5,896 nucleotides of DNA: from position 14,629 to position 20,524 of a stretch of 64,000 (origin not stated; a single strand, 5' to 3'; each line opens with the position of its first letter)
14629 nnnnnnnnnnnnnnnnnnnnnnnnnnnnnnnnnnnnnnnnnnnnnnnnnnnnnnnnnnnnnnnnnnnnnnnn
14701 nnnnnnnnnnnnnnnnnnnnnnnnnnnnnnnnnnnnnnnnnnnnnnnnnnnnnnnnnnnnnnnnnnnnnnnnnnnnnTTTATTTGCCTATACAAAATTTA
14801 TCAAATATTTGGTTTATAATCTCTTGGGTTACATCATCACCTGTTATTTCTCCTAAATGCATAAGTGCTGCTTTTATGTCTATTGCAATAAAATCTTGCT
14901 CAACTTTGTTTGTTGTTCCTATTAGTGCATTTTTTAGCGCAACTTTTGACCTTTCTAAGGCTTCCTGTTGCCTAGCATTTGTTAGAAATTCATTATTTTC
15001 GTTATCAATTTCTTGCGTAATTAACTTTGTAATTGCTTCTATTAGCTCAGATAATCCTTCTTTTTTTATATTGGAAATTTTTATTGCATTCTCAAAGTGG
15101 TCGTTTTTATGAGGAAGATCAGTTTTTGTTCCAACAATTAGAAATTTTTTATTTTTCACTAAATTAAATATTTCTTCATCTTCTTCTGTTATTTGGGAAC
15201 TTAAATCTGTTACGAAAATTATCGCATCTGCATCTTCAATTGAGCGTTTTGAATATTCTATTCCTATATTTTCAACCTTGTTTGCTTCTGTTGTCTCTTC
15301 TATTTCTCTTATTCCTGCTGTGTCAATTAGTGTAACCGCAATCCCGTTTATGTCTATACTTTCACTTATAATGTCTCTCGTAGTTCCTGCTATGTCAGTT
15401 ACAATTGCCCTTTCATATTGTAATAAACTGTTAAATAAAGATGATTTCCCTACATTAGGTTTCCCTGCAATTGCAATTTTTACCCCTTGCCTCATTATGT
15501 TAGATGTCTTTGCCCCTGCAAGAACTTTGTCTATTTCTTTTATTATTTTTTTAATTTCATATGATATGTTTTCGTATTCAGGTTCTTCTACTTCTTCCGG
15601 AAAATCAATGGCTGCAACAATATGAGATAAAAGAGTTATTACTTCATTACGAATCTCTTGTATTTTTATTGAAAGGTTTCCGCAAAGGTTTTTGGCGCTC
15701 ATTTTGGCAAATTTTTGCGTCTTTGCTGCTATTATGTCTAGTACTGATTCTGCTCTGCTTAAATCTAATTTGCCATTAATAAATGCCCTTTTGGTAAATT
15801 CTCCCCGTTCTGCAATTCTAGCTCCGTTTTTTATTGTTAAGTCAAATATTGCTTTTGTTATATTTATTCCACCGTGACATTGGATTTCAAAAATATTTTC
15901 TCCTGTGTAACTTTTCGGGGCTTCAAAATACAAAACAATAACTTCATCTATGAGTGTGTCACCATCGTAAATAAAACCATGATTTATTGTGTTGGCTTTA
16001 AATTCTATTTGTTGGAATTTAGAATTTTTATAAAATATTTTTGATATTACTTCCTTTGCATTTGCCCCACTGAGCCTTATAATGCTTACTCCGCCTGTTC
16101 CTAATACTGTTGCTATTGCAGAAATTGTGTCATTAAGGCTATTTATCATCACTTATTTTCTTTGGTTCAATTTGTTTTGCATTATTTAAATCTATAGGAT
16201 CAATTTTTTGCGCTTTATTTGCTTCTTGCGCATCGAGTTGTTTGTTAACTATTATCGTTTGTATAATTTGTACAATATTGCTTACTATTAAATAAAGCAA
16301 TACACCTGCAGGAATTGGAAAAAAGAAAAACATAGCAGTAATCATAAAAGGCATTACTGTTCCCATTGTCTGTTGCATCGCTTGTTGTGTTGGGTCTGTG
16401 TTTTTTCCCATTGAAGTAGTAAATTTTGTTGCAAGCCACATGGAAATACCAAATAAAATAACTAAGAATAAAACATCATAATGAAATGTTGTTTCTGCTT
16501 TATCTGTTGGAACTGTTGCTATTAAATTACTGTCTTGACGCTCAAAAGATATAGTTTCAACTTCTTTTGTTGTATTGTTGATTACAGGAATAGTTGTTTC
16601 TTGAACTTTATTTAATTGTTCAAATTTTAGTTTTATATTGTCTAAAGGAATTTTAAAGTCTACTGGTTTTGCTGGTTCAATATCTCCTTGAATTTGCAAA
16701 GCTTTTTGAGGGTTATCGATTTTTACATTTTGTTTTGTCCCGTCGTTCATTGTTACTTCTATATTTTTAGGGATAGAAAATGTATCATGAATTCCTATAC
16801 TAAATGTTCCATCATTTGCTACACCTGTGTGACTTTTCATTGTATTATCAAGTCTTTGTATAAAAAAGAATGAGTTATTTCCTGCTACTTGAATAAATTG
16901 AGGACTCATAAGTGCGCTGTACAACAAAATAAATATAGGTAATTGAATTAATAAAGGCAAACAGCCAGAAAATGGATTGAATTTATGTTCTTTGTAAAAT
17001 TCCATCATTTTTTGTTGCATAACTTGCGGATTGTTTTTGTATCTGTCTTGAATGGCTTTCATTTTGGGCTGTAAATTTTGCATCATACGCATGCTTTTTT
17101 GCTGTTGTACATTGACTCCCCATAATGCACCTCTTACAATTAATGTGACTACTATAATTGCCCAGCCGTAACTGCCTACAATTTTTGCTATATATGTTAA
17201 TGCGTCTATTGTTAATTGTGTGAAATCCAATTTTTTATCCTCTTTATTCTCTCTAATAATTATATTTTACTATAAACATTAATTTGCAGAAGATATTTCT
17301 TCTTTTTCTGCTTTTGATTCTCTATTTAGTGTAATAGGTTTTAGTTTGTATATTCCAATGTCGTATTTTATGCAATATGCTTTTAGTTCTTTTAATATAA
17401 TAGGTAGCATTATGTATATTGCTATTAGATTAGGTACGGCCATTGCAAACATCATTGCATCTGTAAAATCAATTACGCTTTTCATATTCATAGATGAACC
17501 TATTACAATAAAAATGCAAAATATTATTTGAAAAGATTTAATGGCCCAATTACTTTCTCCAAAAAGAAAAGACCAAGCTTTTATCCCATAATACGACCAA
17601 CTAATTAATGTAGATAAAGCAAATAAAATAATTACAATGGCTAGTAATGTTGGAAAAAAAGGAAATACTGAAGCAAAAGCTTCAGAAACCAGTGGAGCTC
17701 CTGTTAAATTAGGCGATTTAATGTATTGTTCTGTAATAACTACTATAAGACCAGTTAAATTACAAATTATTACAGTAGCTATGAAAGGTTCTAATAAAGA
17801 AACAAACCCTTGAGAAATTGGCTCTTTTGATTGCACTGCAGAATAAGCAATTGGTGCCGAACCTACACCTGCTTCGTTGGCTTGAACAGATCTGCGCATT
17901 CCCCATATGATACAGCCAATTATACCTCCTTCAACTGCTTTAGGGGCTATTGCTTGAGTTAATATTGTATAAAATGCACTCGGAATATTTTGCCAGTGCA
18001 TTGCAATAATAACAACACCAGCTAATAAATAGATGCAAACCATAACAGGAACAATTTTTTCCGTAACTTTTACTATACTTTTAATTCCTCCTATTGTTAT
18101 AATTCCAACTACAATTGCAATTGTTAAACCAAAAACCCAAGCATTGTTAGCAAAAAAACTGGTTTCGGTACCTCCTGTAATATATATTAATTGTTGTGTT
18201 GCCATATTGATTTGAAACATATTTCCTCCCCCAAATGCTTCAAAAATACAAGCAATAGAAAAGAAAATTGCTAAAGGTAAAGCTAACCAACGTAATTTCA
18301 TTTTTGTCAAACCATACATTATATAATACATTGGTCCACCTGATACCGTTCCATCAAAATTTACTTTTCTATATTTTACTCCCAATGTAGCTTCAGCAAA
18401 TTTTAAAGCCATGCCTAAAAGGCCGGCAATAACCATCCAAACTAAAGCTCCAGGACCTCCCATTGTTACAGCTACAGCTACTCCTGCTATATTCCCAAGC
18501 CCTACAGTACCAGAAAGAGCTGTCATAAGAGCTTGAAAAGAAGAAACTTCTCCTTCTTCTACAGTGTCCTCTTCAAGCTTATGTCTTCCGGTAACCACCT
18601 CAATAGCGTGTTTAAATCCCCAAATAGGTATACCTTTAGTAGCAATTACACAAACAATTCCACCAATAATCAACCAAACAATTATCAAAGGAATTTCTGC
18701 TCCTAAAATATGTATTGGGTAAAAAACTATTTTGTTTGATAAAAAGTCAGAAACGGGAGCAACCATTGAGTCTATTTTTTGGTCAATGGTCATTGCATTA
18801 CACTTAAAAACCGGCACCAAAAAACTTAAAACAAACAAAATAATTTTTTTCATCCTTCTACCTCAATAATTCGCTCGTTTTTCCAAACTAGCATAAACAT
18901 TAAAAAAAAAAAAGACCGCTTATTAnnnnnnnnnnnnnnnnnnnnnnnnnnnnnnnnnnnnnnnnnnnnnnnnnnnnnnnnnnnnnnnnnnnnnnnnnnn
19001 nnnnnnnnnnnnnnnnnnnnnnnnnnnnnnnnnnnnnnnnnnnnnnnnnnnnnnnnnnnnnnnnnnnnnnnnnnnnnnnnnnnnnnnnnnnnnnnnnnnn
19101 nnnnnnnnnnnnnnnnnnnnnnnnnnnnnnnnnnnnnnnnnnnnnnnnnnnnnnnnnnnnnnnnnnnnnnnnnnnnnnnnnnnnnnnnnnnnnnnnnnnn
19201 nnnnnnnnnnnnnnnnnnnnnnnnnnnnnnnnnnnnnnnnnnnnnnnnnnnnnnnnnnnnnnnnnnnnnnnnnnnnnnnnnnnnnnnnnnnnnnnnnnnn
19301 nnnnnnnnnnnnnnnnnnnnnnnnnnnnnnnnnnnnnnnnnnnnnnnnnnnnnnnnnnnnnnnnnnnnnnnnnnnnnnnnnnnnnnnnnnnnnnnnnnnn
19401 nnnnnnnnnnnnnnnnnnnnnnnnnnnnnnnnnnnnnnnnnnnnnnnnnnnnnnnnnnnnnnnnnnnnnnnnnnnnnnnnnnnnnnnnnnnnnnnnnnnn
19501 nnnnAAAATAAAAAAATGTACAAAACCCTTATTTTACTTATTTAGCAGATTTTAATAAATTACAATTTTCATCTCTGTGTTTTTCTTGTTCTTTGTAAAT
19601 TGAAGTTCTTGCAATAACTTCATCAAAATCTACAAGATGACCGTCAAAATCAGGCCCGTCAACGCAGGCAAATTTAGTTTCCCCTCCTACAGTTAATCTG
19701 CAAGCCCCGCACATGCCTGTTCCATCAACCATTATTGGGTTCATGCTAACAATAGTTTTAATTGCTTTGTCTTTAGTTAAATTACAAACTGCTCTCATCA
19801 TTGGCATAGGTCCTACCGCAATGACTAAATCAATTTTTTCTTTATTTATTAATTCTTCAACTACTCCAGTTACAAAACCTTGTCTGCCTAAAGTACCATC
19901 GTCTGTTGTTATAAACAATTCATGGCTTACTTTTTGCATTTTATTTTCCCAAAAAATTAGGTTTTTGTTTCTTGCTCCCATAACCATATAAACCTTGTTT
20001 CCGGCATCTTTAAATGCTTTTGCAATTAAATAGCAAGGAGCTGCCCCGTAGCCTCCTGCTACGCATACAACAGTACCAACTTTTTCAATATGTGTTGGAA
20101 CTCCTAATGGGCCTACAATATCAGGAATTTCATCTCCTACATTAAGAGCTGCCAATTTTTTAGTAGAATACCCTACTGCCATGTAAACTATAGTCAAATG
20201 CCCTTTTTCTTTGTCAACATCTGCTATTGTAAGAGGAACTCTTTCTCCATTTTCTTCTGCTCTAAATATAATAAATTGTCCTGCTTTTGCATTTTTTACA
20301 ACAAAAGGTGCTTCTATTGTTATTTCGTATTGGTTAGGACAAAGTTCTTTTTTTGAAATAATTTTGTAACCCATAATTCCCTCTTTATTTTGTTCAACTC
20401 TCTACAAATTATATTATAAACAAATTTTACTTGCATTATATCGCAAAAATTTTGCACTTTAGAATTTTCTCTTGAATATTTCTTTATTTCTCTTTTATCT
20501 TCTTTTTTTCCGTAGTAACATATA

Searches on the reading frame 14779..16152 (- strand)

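Call 66: search_protein_families(library=pfam, proteins=[window:14779-16152:-], max_evalue=0.00001)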
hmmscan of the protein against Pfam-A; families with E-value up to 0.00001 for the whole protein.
window:14779-16152:- (457 aa): 5 families
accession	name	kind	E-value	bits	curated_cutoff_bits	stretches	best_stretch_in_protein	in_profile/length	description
PF12631.12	MnmE_helical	-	2e-50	172.3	40.1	1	131-454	1-211/211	MnmE helical domain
PF10396.14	TrmE_N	-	1.9e-39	134.9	29.8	1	9-128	1-117/117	GTP-binding protein TrmE N-terminus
PF01926.29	MMR_HSR1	-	2.6e-27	95.6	21.9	1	225-342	1-112/113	50S ribosome-binding GTPase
PF02421.24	FeoB_N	-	2.4e-09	37.3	27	1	225-316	2-87/156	Ferrous iron transport protein B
PF00350.29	Dynamin_N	-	1e-06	29.3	27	0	268-329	98-150/168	Dynamin family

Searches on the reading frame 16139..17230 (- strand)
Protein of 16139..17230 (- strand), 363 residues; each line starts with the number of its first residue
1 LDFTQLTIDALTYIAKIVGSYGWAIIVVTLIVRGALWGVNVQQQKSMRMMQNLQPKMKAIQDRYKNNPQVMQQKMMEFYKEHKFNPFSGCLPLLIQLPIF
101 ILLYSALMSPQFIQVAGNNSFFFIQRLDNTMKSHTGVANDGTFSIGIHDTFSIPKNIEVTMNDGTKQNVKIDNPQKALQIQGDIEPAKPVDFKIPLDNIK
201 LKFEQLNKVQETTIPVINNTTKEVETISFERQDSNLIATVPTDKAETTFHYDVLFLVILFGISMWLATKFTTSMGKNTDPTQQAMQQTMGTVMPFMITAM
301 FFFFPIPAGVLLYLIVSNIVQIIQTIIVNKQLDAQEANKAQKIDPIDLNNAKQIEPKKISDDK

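Call 67: search_protein_families(library=pfam, proteins=[window:16139-17230:-], max_evalue=0.00001)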
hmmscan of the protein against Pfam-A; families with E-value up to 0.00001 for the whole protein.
window:16139-17230:- (363 aa): 1 family
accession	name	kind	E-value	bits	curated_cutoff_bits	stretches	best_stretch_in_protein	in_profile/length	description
PF02096.25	60KD_IMP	-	5.7e-49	166.7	35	1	21-330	1-163/163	60Kd inner membrane protein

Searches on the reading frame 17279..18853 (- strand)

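Call 67: search_protein_families(library=pfam, proteins=[window:17279-18853:-], max_evalue=0.00001)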
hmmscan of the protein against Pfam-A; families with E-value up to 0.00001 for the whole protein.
window:17279-18853:- (524 aa): 1 family
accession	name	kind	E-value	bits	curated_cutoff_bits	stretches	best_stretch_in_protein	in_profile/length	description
PF01235.23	Na_Ala_symp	-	3.4e-115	385.9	24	1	95-495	5-381/392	Sodium:alanine symporter family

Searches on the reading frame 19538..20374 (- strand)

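Call 67: search_protein_families(library=pfam, proteins=[window:19538-20374:-], max_evalue=0.00001)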
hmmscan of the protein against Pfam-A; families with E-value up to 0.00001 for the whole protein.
window:19538-20374:- (278 aa): 2 families
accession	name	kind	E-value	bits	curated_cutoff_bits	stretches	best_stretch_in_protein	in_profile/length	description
PF10418.14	DHODB_Fe-S_bind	-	9.6e-13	48.1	23.9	1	212-248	1-40/41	Iron-sulfur cluster binding domain of dihydroorotate dehydrogenase B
PF00175.26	NAD_binding_1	-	1.5e-07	32.5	22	1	105-197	2-108/109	Oxidoreductase NAD-binding domain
